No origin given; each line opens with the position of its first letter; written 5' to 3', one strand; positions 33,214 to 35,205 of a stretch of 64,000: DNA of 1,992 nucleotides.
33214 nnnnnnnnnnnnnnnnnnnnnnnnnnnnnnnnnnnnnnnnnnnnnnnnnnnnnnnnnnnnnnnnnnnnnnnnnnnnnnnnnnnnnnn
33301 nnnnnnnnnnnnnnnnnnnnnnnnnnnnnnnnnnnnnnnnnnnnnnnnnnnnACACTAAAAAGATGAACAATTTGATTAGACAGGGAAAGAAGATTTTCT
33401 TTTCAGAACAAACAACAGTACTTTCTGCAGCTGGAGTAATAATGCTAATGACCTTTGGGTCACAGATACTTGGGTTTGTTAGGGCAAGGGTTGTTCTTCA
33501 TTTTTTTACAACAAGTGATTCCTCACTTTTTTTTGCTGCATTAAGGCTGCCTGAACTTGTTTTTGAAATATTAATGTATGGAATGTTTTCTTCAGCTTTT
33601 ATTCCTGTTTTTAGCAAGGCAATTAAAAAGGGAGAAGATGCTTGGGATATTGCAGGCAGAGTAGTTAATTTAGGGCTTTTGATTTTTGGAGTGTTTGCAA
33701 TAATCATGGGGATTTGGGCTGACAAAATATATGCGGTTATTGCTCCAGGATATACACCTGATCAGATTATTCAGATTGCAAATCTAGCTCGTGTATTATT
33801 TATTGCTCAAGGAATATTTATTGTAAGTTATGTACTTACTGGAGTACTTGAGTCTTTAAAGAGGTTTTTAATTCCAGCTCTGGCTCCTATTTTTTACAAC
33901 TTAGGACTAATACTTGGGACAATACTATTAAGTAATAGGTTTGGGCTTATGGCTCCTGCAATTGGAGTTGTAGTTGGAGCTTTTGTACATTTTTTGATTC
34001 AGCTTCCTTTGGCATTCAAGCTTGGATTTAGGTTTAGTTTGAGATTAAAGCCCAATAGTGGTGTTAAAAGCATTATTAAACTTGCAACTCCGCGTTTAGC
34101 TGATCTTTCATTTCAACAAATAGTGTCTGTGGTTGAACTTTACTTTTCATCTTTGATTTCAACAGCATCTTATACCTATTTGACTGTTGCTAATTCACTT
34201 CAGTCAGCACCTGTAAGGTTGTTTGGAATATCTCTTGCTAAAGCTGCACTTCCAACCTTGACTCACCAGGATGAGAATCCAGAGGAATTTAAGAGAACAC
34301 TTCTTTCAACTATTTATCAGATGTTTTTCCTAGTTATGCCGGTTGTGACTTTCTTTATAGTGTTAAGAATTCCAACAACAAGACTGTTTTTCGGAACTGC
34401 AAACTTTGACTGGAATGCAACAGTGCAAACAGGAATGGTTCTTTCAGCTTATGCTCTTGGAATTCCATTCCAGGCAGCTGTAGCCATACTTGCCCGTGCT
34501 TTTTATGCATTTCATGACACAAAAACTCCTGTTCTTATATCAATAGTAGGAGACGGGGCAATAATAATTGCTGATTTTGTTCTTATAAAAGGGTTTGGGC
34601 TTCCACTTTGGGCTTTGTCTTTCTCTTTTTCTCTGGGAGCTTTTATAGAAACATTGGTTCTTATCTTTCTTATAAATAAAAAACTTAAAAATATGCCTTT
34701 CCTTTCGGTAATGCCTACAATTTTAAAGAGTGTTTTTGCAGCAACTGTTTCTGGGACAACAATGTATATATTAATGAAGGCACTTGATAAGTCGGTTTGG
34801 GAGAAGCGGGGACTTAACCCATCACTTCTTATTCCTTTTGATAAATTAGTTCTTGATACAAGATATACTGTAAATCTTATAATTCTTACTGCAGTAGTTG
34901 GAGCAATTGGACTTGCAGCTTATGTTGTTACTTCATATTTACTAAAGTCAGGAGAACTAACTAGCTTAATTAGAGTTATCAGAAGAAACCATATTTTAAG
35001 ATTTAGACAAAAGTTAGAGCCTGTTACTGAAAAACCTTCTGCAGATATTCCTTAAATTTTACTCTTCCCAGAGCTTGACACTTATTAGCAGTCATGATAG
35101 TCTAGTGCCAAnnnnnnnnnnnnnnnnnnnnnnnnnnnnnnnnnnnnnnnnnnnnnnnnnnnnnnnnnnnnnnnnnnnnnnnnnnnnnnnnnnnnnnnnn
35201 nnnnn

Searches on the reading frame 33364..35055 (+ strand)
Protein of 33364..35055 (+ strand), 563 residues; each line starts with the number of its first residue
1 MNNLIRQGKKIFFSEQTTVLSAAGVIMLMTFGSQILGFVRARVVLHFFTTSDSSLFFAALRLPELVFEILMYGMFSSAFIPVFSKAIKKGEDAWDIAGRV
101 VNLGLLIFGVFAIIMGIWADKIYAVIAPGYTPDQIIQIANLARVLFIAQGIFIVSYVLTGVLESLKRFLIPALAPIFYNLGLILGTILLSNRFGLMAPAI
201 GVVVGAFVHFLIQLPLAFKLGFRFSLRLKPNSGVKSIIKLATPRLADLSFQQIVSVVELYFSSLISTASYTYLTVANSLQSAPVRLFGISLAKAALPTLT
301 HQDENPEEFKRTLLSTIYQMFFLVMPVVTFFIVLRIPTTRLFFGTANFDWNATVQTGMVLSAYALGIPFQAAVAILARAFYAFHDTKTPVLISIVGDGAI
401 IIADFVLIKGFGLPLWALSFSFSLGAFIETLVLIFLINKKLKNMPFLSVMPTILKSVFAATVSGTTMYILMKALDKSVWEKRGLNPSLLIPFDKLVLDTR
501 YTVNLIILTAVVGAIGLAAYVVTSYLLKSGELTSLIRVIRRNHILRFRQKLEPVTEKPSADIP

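Call 9: search_protein_families(library=pfam, proteins=[window:33364-35055:+], max_evalue=0.001)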
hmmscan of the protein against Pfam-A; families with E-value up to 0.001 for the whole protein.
window:33364-35055:+ (563 aa): 2 families
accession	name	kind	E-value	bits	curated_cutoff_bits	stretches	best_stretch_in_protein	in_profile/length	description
PF03023.19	MurJ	-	1.9e-69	234.9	27.4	1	47-470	5-433/451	Lipid II flippase MurJ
PF13440.11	Polysacc_synt_3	-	7.2e-07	29.2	23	1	104-345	53-286/293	Polysaccharide biosynthesis protein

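Call 63: search_protein_families(library=ncbifam, proteins=[window:33364-35055:+], max_evalue=0.001)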
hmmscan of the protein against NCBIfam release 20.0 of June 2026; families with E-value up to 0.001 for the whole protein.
window:33364-35055:+ (563 aa): 2 families
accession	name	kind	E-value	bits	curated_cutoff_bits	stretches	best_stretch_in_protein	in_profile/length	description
TIGR01695.1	murJ_mviN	equivalog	5.3e-78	263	235.55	1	20-535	3-504/506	murein biosynthesis integral membrane protein MurJ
TIGR00797.1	matE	subfamily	2e-07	30.3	147.4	1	250-457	8-216/396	MATE family efflux transporter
